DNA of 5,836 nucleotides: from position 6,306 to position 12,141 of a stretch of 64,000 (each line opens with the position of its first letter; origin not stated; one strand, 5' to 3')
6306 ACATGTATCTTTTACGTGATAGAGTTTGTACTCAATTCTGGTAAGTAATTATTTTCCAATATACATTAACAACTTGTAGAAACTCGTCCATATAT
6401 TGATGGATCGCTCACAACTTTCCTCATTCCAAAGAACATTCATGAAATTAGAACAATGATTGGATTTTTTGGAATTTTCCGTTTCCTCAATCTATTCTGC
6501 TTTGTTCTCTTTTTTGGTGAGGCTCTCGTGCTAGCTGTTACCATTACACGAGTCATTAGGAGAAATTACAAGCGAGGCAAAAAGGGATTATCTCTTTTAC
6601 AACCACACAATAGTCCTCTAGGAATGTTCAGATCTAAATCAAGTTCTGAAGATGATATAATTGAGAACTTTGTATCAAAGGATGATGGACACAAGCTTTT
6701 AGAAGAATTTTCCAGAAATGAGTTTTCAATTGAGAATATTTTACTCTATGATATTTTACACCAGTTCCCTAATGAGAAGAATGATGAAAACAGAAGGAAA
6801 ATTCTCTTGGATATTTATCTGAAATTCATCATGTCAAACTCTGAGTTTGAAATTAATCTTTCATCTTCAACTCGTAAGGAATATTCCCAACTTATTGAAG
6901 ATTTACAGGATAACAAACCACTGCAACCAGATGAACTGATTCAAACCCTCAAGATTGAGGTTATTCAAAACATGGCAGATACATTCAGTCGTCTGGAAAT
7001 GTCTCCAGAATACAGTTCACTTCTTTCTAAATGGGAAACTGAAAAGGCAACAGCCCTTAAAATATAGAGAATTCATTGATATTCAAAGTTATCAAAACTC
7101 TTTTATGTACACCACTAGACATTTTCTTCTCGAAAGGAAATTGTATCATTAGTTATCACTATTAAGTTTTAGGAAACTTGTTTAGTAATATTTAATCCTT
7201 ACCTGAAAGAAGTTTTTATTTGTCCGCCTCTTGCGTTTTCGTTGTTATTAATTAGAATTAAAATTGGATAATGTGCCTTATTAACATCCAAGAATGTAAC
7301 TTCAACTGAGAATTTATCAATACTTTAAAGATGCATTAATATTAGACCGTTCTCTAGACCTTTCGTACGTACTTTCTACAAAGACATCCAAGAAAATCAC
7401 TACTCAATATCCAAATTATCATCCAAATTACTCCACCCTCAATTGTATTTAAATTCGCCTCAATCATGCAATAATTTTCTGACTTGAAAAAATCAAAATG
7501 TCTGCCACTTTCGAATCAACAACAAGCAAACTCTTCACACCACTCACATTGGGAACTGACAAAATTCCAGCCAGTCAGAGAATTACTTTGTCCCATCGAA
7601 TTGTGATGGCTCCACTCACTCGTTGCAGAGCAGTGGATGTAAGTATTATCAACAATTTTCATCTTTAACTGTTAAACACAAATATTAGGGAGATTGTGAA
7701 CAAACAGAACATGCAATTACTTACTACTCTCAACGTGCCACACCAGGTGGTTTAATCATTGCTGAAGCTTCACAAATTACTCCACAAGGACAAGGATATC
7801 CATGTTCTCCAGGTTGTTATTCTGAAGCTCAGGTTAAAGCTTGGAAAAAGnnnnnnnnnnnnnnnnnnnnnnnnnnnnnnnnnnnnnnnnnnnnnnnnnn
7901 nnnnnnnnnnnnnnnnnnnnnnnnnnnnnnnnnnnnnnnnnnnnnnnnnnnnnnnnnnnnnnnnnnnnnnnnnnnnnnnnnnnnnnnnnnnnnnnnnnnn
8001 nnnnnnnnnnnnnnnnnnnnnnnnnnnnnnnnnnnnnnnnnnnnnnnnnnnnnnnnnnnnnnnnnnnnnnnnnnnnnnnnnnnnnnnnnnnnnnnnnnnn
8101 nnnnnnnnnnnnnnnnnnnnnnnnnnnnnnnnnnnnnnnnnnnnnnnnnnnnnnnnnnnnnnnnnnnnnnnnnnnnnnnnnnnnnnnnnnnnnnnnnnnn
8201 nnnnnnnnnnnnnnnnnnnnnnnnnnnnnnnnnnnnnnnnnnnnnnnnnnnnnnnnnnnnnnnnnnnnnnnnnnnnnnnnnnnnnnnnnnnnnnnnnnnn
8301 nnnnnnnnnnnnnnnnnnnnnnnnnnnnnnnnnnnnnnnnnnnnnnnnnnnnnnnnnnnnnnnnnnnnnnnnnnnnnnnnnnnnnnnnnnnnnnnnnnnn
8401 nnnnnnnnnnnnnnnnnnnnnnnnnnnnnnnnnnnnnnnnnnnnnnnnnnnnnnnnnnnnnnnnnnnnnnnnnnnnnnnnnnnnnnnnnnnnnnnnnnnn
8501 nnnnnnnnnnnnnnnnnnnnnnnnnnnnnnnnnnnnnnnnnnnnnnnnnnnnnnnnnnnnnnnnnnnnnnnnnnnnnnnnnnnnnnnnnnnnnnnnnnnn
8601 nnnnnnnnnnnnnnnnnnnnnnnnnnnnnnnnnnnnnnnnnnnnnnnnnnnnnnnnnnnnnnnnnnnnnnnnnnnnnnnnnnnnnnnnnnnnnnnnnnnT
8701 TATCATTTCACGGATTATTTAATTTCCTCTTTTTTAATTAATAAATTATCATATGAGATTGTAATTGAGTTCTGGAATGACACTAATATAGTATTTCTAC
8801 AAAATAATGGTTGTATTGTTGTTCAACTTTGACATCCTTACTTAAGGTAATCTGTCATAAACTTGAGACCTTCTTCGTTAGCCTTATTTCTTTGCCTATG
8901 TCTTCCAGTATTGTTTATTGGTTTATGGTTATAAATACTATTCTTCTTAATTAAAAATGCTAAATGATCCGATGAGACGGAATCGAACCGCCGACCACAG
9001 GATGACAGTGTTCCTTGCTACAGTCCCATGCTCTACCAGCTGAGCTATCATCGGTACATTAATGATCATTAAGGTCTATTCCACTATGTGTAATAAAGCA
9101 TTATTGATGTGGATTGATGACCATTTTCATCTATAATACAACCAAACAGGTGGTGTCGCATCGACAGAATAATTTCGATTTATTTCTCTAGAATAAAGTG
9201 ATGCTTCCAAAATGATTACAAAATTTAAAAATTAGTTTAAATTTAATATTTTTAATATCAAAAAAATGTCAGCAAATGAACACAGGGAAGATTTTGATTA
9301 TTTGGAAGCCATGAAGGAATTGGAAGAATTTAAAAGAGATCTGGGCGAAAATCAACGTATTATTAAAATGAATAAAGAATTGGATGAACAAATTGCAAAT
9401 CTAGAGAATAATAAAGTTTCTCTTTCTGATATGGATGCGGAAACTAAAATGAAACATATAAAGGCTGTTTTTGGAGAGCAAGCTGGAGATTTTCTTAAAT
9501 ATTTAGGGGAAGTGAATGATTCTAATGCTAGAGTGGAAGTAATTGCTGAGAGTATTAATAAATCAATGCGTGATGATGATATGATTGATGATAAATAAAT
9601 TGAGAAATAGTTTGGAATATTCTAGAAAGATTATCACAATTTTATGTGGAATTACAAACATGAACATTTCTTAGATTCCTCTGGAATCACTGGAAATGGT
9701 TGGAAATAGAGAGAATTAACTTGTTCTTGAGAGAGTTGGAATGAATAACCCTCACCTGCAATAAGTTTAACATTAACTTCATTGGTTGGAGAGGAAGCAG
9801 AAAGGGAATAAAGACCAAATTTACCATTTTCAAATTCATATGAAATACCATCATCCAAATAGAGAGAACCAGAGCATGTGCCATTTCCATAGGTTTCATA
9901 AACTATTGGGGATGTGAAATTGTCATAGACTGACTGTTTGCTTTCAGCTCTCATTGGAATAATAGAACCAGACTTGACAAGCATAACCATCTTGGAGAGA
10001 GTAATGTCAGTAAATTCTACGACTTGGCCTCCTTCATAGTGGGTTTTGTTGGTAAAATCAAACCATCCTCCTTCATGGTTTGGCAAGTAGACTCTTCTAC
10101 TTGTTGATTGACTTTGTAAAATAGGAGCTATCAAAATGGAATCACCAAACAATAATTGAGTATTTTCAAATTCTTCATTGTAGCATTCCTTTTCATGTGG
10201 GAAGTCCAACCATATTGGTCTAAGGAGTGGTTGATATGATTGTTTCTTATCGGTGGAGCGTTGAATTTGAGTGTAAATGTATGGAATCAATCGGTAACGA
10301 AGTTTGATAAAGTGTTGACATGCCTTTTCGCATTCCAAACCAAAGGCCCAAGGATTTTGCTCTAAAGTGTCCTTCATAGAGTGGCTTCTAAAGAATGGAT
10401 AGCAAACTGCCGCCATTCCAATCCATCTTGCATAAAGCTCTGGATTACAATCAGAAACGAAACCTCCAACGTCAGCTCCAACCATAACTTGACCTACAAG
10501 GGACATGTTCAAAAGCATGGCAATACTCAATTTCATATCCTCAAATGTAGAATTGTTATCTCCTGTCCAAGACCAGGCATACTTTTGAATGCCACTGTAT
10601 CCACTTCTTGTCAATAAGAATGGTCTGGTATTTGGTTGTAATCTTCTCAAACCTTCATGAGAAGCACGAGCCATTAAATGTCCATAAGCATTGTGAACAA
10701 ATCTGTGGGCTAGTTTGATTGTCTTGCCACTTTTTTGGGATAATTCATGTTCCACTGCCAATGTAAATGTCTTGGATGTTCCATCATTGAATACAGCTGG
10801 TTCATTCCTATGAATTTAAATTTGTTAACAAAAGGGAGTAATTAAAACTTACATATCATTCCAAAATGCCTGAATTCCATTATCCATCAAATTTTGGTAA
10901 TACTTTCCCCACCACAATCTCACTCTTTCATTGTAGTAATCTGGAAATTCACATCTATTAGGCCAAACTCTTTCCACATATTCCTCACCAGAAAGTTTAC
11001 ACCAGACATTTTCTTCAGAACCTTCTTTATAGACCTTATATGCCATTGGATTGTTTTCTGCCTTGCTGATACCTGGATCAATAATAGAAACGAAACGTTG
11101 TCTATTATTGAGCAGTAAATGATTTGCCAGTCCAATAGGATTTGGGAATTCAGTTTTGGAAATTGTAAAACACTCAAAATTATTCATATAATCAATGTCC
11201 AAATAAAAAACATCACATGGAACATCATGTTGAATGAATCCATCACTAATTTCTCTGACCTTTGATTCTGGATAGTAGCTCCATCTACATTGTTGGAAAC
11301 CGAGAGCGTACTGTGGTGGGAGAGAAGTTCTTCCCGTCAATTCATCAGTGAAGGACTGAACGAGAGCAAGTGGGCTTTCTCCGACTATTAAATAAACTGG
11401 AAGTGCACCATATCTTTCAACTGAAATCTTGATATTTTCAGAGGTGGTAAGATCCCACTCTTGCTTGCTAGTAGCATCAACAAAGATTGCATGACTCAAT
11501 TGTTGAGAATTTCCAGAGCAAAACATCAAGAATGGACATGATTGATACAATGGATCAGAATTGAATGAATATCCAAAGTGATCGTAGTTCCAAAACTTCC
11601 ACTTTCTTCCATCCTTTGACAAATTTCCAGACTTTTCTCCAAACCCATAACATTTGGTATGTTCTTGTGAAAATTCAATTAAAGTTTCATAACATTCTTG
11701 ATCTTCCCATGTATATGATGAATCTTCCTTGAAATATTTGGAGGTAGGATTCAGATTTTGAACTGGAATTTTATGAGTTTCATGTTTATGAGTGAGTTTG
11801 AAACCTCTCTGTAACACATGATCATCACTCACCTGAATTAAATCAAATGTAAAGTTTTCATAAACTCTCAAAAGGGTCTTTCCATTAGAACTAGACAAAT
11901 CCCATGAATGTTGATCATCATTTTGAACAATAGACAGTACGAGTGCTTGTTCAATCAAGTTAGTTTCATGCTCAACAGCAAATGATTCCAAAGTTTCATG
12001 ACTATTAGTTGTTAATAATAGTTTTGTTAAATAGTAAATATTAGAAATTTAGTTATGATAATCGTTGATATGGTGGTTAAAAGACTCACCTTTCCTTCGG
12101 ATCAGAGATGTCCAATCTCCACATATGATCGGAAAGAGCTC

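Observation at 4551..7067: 7TM receptor fused to an RGS domain, with a large Ser-rich ectodomain and a 39-nt intron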

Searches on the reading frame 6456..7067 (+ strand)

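Call 32: search_protein_families(library=pfam, proteins=[P0011, P0014, P0016, P0020, P0025, P0026, P0034, P0037, P0012, P0023], max_evalue=0.001)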
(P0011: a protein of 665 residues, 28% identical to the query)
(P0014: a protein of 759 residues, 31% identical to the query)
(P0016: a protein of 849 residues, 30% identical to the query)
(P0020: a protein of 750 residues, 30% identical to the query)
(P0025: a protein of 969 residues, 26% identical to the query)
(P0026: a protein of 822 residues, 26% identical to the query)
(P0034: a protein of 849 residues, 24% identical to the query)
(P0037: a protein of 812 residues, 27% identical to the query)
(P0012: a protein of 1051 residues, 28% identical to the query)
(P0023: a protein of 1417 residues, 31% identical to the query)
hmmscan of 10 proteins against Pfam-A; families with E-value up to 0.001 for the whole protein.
P0011 (665 aa): 2 families
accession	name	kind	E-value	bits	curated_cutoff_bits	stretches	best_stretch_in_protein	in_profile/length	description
PF00615.24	RGS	-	1.6e-10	41.8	23.9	1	523-646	2-117/117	Regulator of G protein signaling domain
PF01825.27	GPS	-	9.8e-07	29.6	22.5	1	135-172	3-43/45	GPCR proteolysis site, GPS, motif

P0014 (759 aa): 1 family
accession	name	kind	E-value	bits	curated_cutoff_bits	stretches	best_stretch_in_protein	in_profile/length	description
PF00615.24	RGS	-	4.7e-06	27.4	23.9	1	623-716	5-92/117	Regulator of G protein signaling domain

P0016 (849 aa): 2 families
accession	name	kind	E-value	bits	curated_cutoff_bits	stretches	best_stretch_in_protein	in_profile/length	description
PF00615.24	RGS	-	1.2e-07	32.6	23.9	1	715-822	4-103/117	Regulator of G protein signaling domain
PF01825.27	GPS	-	1.6e-07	32.1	22.5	1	329-368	2-43/45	GPCR proteolysis site, GPS, motif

P0020 (750 aa): 3 families
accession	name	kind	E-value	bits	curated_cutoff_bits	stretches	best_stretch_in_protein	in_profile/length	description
PF00615.24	RGS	-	2.4e-09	38.1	23.9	1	619-717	4-100/117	Regulator of G protein signaling domain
PF08386.16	Abhydrolase_4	-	9.4e-06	26.1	21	1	201-265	15-77/103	TAP-like protein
PF00561.26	Abhydrolase_1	-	0.00025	21.2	25.8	0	16-54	68-106/245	alpha/beta hydrolase fold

P0025 (969 aa): 1 family
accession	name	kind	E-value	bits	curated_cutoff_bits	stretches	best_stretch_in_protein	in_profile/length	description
PF16752.10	TBCC_N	-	4.8e-05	24.1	27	1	291-343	54-106/115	Tubulin-specific chaperone C N-terminal domain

P0026 (822 aa): 3 families
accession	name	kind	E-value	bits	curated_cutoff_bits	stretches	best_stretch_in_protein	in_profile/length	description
PF08386.16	Abhydrolase_4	-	3.5e-05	24.3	21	1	258-314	16-70/103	TAP-like protein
PF00615.24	RGS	-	0.00023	21.9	23.9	1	692-793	6-98/117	Regulator of G protein signaling domain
PF00561.26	Abhydrolase_1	-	0.00025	21.2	25.8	0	250-309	173-232/245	alpha/beta hydrolase fold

P0034 (849 aa): 1 family
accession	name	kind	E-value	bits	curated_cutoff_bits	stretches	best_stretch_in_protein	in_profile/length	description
PF00615.24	RGS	-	0.00017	22.4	23.9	1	710-832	3-116/117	Regulator of G protein signaling domain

P0037 (812 aa): 1 family
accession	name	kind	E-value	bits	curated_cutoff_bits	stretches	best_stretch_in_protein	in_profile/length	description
PF00561.26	Abhydrolase_1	-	2.4e-05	24.6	25.8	0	4-108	27-105/245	alpha/beta hydrolase fold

P0012 (1051 aa): 3 families
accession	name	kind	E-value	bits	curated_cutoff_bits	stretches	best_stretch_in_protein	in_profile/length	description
PF02010.21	REJ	-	7.9e-15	54.8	25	1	16-240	204-441/452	REJ domain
PF01825.27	GPS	-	7e-11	42.9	22.5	1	507-545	2-43/45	GPCR proteolysis site, GPS, motif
PF00615.24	RGS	-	1e-09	39.2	23.9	1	912-1034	2-114/117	Regulator of G protein signaling domain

P0023 (1417 aa): 4 families
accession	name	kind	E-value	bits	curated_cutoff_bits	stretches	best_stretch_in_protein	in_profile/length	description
PF00615.24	RGS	-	1.8e-08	35.2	23.9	1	1275-1396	2-117/117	Regulator of G protein signaling domain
PF00801.26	PKD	-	3.5e-08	33.8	23.5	0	270-337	16-75/80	PKD domain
PF01825.27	GPS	-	5.2e-08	33.7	22.5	1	856-895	2-43/45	GPCR proteolysis site, GPS, motif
PF22352.2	K319L-like_PKD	-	0.00054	20.3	27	0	260-343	2-84/84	K319L-like, PKD domain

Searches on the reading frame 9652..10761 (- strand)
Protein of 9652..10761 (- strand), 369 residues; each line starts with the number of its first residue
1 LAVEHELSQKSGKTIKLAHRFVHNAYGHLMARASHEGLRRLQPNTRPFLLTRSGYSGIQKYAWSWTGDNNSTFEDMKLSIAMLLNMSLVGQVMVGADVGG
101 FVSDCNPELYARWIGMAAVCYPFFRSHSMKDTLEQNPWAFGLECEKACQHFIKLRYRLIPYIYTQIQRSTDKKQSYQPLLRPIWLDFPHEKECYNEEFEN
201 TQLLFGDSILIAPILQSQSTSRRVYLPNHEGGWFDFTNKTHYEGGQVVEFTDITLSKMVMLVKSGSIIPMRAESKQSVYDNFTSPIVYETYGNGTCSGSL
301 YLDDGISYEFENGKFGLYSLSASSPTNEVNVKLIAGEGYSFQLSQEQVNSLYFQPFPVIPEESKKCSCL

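Call 57: search_protein_families(library=pfam, proteins=[window:9652-10761:-], max_evalue=0.001)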
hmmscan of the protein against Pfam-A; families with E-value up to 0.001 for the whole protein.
window:9652-10761:- (369 aa): 3 families
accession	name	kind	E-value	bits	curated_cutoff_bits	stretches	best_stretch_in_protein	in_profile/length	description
PF01055.32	Glyco_hydro_31_2nd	-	5e-58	197.4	23.5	1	16-165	180-328/328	Glycosyl hydrolases family 31 TIM-barrel domain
PF21365.3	Glyco_hydro_31_3rd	-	3.6e-22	79.1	24.4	1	177-268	2-87/87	Glycosyl hydrolase family 31 C-terminal domain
PF17137.9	DUF5110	-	4e-06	27.2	27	1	286-334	2-49/71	Domain of unknown function (DUF5110)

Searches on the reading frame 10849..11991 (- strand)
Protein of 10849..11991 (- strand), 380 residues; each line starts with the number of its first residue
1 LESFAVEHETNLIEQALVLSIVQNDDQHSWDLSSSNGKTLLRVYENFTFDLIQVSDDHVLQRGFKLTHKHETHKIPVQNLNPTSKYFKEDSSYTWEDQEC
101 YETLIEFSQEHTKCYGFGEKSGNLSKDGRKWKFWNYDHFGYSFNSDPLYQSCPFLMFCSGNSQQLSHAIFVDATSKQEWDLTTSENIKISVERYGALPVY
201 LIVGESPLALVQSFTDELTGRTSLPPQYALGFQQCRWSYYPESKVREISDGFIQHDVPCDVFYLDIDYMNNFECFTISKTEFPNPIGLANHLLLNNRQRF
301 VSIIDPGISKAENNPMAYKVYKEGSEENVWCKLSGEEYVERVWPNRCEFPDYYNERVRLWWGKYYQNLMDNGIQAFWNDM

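Call 57: search_protein_families(library=pfam, proteins=[window:10849-11991:-], max_evalue=0.001)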
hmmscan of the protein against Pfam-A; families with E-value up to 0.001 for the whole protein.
window:10849-11991:- (380 aa): 2 families
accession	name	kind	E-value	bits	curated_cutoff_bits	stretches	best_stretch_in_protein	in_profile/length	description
PF01055.32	Glyco_hydro_31_2nd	-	1.9e-43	149.5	23.5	1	223-380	2-156/328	Glycosyl hydrolases family 31 TIM-barrel domain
PF13802.12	Gal_mutarotas_2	-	3.6e-21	76.7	27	1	25-180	23-184/184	Glycosyl hydrolase 31 N-terminal galactose mutarotase-like domain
